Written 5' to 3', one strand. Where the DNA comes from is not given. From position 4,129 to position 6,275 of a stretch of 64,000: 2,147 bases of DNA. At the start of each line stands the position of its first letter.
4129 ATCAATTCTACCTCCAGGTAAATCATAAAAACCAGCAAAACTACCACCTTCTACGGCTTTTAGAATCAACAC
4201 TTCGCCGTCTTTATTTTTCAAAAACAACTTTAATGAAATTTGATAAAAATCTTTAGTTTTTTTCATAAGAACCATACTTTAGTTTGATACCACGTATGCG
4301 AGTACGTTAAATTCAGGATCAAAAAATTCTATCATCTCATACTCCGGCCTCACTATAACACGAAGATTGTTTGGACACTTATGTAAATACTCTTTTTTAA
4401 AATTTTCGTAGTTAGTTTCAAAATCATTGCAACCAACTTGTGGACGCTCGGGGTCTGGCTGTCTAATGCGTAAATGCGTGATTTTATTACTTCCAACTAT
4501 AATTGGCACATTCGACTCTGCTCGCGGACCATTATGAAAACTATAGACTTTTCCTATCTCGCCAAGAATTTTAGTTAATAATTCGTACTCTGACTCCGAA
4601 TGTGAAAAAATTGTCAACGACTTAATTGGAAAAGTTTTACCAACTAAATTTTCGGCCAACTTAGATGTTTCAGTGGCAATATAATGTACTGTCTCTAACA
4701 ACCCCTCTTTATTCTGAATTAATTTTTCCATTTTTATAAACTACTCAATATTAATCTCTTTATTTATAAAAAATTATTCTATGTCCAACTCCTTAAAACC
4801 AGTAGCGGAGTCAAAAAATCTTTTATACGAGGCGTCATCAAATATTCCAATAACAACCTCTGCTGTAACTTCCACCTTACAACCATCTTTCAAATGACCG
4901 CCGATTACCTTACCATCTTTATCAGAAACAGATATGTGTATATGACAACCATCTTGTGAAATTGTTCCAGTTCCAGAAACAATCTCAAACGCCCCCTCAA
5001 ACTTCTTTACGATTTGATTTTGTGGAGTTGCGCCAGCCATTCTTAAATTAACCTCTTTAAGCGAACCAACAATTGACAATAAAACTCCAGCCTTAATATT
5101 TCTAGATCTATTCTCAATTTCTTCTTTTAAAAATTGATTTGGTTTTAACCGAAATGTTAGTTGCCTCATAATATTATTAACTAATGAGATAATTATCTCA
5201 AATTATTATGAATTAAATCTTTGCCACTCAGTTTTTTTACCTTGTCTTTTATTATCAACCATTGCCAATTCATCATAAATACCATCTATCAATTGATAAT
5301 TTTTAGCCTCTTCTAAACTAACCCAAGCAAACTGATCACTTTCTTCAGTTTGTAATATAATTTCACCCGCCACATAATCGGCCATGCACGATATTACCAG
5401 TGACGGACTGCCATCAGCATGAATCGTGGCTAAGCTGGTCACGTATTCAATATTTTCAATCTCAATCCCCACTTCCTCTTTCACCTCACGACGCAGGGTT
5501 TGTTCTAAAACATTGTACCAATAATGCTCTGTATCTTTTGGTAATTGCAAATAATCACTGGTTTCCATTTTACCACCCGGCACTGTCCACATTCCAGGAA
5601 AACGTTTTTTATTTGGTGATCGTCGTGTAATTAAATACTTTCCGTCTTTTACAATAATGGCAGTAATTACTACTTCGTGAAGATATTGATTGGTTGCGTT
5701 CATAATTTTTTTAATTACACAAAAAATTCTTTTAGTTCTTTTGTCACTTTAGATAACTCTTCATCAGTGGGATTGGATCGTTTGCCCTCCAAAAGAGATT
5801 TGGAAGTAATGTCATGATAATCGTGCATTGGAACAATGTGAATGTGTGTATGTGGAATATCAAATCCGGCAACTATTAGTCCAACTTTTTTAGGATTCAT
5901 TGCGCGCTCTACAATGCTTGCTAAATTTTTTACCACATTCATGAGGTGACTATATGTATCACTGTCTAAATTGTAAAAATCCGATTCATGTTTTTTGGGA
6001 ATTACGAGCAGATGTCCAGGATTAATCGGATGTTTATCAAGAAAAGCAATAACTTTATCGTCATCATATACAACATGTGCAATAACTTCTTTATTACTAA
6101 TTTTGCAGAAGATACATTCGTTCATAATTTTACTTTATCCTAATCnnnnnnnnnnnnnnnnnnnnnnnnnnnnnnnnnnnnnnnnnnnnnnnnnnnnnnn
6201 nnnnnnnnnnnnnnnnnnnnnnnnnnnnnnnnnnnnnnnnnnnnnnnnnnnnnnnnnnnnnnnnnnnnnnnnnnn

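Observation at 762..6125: Operon-like run of six NUDIX hydrolases with HIT, Maf, four-helix-bundle, PPC and an unknown protein, directly downstream of secA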

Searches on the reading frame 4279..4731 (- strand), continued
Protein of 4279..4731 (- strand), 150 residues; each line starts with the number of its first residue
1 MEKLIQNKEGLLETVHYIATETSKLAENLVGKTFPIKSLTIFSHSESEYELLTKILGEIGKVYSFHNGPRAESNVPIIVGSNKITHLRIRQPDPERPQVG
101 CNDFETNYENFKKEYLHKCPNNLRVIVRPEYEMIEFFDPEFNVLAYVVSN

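Call 77: find_encoding_contigs(protein=P0002, flank=8000, max_places=3)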
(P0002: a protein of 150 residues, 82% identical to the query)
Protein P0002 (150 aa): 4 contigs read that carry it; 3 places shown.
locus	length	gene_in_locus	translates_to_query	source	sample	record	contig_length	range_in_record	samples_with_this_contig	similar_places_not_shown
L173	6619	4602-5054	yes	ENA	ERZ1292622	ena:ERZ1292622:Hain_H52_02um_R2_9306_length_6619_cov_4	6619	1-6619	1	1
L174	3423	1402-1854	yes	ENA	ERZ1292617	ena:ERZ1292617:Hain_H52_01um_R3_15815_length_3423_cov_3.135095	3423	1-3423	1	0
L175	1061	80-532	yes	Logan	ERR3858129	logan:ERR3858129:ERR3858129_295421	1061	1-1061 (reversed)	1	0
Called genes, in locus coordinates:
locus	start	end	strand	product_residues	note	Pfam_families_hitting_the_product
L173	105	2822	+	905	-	PF07517:SecA_DEAD, PF01043:SecA_PP_bind, PF21090:P-loop_SecA, PF07516:SecA_SW, PF02810:SEC-C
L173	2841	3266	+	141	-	-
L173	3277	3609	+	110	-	PF01588:tRNA_bind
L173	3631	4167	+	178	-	PF01931:NTPase_I-T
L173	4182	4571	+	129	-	PF00293:NUDIX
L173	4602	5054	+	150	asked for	-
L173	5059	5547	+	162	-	PF00293:NUDIX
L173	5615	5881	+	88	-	PF01022:HTH_5 (weak)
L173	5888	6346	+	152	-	PF00293:NUDIX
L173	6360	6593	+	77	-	-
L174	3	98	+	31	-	?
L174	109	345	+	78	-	-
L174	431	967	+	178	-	PF01931:NTPase_I-T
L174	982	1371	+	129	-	PF00293:NUDIX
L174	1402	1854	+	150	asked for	-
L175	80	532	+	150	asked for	-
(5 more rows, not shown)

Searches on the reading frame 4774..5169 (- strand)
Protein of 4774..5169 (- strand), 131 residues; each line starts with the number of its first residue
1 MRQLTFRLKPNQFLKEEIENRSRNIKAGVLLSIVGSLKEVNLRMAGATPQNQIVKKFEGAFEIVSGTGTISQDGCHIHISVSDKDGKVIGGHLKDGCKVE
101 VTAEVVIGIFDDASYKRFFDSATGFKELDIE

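Call 3: search_protein_families(library=pfam, proteins=[window:4774-5169:-], max_evalue=0.01)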
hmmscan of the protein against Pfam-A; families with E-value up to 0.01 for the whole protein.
window:4774-5169:- (131 aa): 1 family
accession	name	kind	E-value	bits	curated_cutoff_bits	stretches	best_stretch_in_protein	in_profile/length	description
PF03479.20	PCC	-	5.3e-28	98.1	25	1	3-111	2-116/117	Plants and Prokaryotes Conserved (PCC) domain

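Call 4: search_protein_families(library=ncbifam, proteins=[window:4774-5169:-], max_evalue=0.01)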
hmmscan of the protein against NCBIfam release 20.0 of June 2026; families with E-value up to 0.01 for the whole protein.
window:4774-5169:- (131 aa): 0 families

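Call 16: search_protein_families(library=padloc, proteins=[window:4774-5169:-], max_evalue=0.01)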
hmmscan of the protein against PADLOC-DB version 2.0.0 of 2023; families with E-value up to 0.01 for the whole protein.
window:4774-5169:- (131 aa): 0 families

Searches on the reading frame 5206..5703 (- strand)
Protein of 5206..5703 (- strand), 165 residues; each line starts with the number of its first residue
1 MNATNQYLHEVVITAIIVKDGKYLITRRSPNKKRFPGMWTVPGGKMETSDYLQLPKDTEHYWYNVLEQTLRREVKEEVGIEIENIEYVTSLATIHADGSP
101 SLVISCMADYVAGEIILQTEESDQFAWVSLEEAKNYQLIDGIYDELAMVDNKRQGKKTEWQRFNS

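Call 3: search_protein_families(library=pfam, proteins=[window:5206-5703:-], max_evalue=0.01)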
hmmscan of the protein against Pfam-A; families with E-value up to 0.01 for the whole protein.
window:5206-5703:- (165 aa): 2 families
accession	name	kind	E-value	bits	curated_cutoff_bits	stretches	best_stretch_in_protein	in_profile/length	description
PF00293.34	NUDIX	-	6.6e-17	62.2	21.1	1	12-135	6-120/134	NUDIX domain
PF14815.12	NUDIX_4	-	1.4e-07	31.8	35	1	15-138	3-103/113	NUDIX domain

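Call 4: search_protein_families(library=ncbifam, proteins=[window:5206-5703:-], max_evalue=0.01)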
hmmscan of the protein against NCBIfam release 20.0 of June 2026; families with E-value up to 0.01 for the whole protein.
window:5206-5703:- (165 aa): 13 families
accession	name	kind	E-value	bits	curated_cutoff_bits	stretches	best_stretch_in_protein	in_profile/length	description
NF006530.0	PRK08999.1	equivalog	9.5e-14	51.1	245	1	10-140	7-119/315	Nudix family hydrolase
NF007834.0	PRK10546.1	equivalog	2e-13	50.3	156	1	12-139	6-115/135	pyrimidine (deoxy)nucleoside triphosphate diphosphatase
NF001299.0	PRK00241.1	equivalog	1.1e-10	41.5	158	1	66-133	174-238/263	NAD(+) diphosphatase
NF012016.0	PRK15472.1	equivalog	2.7e-10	40.1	95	1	11-139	5-128/141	nucleoside triphosphatase NudI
TIGR00586.1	mutt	equivalog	2e-08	34.3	97.9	1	12-137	8-115/129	8-oxo-dGTP diphosphatase MutT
NF008044.0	PRK10776.1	equivalog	6.3e-07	29.3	148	1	13-101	8-81/130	8-oxo-dGTP diphosphatase MutT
NF002995.0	PRK03759.1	equivalog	3.9e-06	26.6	127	1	8-40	34-66/185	isopentenyl-diphosphate Delta-isomerase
TIGR02150.1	IPP_isom_1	equivalog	3.5e-05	23.7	105.8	1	5-135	23-142/159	isopentenyl-diphosphate delta-isomerase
NF007980.0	PRK10707.1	equivalog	5.9e-05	22.7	134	1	9-96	32-106/192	CoA pyrophosphatase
NF041653.1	Nud_hyd_Meth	equivalog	0.00025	20.9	300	1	8-134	26-139/170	Nudix hydrolase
NF041652.1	Nud_hyd_Dein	equivalog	0.0016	18.7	200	1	24-116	28-108/152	Nudix hydrolase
NF011922.0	PRK15393.1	equivalog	0.0026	17.4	152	0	14-133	41-147/182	NUDIX hydrolase YfcD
NF006961.0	PRK09438.1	equivalog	0.004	16.6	103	0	66-85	47-66/151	dihydroneopterin triphosphate diphosphatase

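Call 16: search_protein_families(library=padloc, proteins=[window:5206-5703:-], max_evalue=0.01)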
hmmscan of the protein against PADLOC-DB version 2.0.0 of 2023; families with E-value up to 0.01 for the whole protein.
window:5206-5703:- (165 aa): 1 family
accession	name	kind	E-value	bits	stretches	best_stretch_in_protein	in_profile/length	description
PDLC04899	PDC-S07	-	1.8e-18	64.5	2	12-49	9-45/135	-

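Call 17: search_solved_structures(query=window:5206-5703:-, max_evalue=0.001)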
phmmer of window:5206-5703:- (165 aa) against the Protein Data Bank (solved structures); distinct sequences matched with E-value up to 0.001: 15.
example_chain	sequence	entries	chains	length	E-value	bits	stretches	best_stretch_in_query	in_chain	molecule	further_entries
6dt3_A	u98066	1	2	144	3.5e-08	36.7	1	9-138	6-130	Nucleoside triphosphatase NudI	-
3oga_A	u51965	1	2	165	5.3e-07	32.9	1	8-138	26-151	Nucleoside triphosphatase nudI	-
2rrk_A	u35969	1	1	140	5.7e-07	32.8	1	12-139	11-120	CTP pyrophosphohydrolase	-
3ees_A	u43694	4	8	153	5e-06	29.8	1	12-135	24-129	Probable pyrophosphohydrolase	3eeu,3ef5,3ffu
3grn_A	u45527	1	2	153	5.9e-06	29.5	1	16-143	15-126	MutT related protein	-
3n77_A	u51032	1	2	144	6.8e-06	29.3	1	9-82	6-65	Nucleoside triphosphatase nudI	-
5iw4_A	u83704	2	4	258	2.7e-05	27.4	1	65-129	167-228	NADH pyrophosphatase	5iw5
1vk6_A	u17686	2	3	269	2.9e-05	27.2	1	65-129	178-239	NADH pyrophosphatase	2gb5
3id9_A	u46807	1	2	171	4.8e-05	26.6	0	9-124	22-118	MutT/NUDIX family protein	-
5isy_A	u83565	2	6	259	7.3e-05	26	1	65-129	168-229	NADH pyrophosphatase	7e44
6o3p_A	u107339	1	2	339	0.00013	25.1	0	37-133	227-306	Peroxisomal NADH pyrophosphatase NUDT12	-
6scx_A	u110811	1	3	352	0.00023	24.3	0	37-133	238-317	Peroxisomal NADH pyrophosphatase NUDT12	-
3r03_A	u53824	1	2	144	0.00026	24.2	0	11-50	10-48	NUDIX hydrolase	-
3hhj_A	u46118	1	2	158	0.00032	23.9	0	10-51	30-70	Mutator mutT protein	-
4dyw_A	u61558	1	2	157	0.00064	22.9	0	13-132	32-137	MutT/NUDIX family protein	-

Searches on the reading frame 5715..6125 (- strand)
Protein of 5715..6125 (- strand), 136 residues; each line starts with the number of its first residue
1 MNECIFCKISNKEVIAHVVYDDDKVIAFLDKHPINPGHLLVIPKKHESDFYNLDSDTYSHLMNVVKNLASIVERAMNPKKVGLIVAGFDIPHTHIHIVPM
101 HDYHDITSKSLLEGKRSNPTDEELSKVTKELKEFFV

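Call 15: search_protein_families(library=pfam, proteins=[window:5715-6125:-], max_evalue=0.01)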
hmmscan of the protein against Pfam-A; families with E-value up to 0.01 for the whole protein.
window:5715-6125:- (136 aa): 3 families
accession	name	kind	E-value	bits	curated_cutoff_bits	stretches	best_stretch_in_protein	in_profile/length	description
PF01230.28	HIT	-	1.8e-19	70.6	21.5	1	12-101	2-96/98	HIT domain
PF11969.13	DcpS_C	-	6.7e-13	49.6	24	1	3-100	1-102/114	Scavenger mRNA decapping enzyme C-term binding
PF04677.20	CwfJ_C_1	-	4.2e-07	30.3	21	1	2-103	12-112/122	Protein similar to CwfJ C-terminus 1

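Call 67: search_protein_families(library=ncbifam, proteins=[window:5715-6125:-], max_evalue=0.001)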
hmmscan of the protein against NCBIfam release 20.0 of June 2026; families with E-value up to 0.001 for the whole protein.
window:5715-6125:- (136 aa): 3 families
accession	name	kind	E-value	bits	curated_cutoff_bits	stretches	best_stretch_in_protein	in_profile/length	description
NF045834.1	M_plasma_HinT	exception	4.2e-23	82.2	130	1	5-100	1-101/102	histidine triad protein HinT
NF007965.0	PRK10687.1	equivalog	9.8e-09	35.3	206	1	2-73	3-74/119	purine nucleoside phosphoramidase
NF052622.1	ATPAdlTfActino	equivalog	1.4e-08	34.4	290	1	18-100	54-142/176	ATP adenylyltransferase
